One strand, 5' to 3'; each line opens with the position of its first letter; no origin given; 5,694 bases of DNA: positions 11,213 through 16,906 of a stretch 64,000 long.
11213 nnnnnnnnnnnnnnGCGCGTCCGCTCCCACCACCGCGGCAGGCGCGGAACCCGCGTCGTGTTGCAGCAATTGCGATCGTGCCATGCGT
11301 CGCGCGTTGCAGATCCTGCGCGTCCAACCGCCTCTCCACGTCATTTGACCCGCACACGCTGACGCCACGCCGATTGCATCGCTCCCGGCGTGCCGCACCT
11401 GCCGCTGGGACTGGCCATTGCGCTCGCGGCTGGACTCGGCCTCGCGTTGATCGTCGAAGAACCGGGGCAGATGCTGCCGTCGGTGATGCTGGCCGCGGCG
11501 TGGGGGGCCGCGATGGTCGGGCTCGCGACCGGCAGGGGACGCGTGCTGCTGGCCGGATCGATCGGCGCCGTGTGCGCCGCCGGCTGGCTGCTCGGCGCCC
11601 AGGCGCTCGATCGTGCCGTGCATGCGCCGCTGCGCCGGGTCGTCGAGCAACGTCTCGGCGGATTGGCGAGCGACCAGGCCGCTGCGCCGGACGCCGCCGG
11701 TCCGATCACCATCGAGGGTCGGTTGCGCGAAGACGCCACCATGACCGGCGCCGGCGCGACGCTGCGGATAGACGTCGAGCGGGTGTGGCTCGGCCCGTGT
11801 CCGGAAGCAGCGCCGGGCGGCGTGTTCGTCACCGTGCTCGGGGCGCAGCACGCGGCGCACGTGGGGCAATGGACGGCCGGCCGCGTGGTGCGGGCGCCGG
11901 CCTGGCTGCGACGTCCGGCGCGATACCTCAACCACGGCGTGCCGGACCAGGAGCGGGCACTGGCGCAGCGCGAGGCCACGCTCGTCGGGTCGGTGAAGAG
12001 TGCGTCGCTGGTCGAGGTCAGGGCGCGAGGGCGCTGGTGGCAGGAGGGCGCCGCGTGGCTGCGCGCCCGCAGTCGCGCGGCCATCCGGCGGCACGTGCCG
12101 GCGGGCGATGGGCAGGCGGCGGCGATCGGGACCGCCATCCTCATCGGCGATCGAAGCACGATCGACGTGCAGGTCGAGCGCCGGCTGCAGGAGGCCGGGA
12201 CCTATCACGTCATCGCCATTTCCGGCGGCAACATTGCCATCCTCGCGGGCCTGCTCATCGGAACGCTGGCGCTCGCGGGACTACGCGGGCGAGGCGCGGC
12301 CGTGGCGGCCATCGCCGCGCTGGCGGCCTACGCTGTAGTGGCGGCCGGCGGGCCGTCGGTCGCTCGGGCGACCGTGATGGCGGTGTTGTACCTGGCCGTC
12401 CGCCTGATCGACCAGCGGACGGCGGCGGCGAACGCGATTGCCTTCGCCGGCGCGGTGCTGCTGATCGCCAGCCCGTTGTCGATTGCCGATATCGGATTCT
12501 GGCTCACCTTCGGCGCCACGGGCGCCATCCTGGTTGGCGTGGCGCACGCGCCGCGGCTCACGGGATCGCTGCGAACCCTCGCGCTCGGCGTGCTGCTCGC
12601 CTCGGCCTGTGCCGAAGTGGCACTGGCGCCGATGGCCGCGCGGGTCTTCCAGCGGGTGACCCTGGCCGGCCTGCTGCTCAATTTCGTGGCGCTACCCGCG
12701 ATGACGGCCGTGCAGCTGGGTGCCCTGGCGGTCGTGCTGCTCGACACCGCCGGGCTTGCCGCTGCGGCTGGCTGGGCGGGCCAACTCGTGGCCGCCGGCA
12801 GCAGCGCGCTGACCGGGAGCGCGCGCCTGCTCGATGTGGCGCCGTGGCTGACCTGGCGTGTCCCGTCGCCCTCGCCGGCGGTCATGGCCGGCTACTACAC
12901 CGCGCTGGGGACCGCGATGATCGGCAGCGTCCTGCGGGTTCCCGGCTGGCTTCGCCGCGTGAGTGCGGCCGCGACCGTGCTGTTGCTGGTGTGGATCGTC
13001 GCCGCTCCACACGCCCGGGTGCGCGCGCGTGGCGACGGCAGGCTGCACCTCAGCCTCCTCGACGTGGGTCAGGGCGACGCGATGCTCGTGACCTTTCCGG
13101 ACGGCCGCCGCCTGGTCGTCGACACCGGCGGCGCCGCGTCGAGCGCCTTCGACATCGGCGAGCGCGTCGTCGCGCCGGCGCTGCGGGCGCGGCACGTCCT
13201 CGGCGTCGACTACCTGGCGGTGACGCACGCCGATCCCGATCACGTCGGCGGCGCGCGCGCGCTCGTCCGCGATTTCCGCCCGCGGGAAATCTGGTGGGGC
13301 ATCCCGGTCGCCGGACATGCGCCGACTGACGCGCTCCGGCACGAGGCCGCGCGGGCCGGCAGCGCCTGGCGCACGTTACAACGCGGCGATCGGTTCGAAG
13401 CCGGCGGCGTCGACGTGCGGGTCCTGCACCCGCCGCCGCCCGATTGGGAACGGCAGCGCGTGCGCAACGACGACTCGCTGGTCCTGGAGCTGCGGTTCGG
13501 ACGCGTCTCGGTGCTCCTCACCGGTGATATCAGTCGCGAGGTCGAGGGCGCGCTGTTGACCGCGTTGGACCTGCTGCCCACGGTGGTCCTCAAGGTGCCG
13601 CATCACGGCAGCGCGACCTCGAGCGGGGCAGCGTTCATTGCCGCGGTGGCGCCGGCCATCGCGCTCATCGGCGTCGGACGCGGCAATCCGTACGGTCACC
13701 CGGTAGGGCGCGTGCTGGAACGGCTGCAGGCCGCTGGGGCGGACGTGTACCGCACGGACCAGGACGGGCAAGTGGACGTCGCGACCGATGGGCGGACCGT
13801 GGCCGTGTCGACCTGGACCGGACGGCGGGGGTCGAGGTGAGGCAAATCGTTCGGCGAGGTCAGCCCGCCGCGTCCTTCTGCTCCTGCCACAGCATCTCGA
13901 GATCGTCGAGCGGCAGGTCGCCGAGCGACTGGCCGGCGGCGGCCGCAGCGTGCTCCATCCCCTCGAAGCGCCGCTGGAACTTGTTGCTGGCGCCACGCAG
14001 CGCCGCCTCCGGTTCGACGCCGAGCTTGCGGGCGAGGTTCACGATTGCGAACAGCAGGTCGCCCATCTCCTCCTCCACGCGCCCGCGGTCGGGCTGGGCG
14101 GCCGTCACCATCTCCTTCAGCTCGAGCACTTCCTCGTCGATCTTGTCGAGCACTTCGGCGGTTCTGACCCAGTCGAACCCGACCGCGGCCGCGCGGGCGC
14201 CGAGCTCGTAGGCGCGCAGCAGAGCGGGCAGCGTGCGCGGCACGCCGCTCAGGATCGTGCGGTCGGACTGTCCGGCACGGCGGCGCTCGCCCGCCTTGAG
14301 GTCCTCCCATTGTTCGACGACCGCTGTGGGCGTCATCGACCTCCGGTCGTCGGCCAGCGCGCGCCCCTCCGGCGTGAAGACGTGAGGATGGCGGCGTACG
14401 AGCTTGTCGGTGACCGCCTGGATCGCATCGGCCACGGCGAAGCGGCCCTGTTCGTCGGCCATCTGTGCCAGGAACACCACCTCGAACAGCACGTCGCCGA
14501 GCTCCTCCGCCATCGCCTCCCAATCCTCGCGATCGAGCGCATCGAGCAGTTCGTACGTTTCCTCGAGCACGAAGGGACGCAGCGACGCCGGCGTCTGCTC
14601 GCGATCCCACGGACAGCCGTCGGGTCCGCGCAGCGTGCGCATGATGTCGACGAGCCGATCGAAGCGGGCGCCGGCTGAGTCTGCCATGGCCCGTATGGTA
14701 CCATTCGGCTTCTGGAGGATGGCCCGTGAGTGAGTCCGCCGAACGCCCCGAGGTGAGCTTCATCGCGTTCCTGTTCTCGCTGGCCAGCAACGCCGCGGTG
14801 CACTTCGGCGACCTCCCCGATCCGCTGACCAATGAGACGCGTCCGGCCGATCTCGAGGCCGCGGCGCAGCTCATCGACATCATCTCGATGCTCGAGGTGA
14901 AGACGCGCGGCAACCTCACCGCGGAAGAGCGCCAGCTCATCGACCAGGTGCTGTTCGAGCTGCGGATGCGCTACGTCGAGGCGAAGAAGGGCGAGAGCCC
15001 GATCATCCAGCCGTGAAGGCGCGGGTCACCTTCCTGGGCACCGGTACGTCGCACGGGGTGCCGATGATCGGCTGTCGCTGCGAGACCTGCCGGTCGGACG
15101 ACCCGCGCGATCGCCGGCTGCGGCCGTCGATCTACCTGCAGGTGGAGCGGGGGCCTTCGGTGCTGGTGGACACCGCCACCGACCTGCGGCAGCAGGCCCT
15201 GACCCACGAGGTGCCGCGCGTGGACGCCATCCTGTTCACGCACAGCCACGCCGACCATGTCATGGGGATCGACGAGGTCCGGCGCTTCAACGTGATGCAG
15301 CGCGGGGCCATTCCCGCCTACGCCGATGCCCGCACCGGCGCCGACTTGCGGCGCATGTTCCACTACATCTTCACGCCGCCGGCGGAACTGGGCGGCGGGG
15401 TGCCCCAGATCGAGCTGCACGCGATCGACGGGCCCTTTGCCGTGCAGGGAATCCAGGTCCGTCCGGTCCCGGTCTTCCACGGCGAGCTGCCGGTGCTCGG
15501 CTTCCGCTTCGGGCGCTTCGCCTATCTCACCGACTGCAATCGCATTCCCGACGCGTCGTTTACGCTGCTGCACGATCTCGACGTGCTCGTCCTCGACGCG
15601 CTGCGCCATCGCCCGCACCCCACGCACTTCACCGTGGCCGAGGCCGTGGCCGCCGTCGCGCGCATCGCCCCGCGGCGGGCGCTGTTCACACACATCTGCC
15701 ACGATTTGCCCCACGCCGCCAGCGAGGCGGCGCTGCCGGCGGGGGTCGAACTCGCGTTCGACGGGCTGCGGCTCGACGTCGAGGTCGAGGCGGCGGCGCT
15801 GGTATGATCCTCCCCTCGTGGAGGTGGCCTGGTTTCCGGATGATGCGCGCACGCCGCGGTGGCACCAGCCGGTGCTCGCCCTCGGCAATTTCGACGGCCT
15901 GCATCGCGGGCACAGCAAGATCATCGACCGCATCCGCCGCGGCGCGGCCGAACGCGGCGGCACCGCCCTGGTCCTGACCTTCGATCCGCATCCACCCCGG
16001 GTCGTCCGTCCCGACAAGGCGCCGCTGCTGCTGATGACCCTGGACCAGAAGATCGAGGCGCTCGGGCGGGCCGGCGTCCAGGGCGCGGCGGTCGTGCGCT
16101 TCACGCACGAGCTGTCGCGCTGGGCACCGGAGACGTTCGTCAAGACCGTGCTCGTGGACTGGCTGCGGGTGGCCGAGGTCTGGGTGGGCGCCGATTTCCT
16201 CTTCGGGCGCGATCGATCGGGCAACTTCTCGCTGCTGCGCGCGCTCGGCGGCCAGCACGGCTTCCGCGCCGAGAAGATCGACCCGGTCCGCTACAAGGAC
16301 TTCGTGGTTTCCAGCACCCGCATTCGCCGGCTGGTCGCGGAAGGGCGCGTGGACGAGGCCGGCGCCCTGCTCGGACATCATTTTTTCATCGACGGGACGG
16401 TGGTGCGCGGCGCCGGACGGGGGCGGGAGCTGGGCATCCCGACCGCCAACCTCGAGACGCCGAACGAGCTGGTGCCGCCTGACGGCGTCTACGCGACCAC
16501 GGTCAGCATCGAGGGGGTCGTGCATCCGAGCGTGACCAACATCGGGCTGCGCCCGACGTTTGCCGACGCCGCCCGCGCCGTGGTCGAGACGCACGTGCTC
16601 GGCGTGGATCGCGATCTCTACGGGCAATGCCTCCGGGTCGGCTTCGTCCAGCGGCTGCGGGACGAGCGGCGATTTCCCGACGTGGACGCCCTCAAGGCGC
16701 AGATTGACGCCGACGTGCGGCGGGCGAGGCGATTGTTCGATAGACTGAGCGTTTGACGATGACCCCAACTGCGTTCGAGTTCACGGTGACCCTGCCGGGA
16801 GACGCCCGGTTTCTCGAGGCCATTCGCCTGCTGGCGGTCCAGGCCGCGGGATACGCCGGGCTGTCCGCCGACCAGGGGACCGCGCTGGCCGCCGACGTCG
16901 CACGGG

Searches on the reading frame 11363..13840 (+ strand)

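Call 60: search_protein_families(library=pfam, max_evalue=0.001, proteins=[window:11363-13840:+])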
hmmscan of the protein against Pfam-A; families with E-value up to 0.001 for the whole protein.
window:11363-13840:+ (825 aa): 4 families
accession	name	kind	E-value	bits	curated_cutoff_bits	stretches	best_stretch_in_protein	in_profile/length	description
PF03772.21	Competence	-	3.6e-44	151.6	23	1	259-520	1-265/270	Competence protein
PF00753.33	Lactamase_B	-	2.7e-16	60.5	22.7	1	567-769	2-192/196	Metallo-beta-lactamase superfamily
PF13567.11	DUF4131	-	8.3e-09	35.8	31.6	1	43-216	9-164/165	Domain of unknown function (DUF4131)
PF12706.13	Lactamase_B_2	-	3.1e-07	30.6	27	1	582-738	1-160/200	Beta-lactamase superfamily domain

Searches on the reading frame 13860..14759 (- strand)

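Call 13: search_protein_families(library=pfam, max_evalue=0.001, proteins=[window:13860-14759:-])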
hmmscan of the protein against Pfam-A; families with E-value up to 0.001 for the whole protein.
window:13860-14759:- (299 aa): 3 families
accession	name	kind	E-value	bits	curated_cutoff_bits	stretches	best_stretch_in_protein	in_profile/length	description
PF03819.22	MazG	-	2.2e-36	124.4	22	2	55-128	1-74/74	MazG nucleotide pyrophosphohydrolase domain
PF01503.22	PRA-PH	-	2.5e-09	37.8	21.3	1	201-255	26-80/86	Phosphoribosyl-ATP pyrophosphohydrolase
PF12643.12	MazG-like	-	5.2e-06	27.1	27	0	218-255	23-60/85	MazG-like family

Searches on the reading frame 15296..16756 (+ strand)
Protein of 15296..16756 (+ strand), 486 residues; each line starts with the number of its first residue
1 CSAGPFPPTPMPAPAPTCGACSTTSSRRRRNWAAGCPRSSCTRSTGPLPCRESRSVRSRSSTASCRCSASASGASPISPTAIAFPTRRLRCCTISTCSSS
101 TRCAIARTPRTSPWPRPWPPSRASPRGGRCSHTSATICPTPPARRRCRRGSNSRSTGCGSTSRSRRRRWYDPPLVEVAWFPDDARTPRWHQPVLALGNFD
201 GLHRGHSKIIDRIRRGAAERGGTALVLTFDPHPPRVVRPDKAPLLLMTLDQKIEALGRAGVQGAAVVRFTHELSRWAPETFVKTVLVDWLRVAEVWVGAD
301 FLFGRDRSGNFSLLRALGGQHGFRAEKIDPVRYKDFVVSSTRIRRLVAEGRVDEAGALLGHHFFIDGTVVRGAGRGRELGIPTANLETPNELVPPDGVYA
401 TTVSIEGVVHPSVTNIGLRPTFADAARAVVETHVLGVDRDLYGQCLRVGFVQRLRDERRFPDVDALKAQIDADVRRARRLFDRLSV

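Call 13: search_protein_families(library=pfam, max_evalue=0.001, proteins=[window:15296-16756:+])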
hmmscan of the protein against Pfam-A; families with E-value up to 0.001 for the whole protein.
window:15296-16756:+ (486 aa): 2 families
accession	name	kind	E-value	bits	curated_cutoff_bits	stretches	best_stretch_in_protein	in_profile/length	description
PF06574.18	FAD_syn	-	1.5e-45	155.2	27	1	189-342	5-158/158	FAD synthetase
PF01687.23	Flavokinase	-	5.4e-42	143.4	19.6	1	359-481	1-124/124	Riboflavin kinase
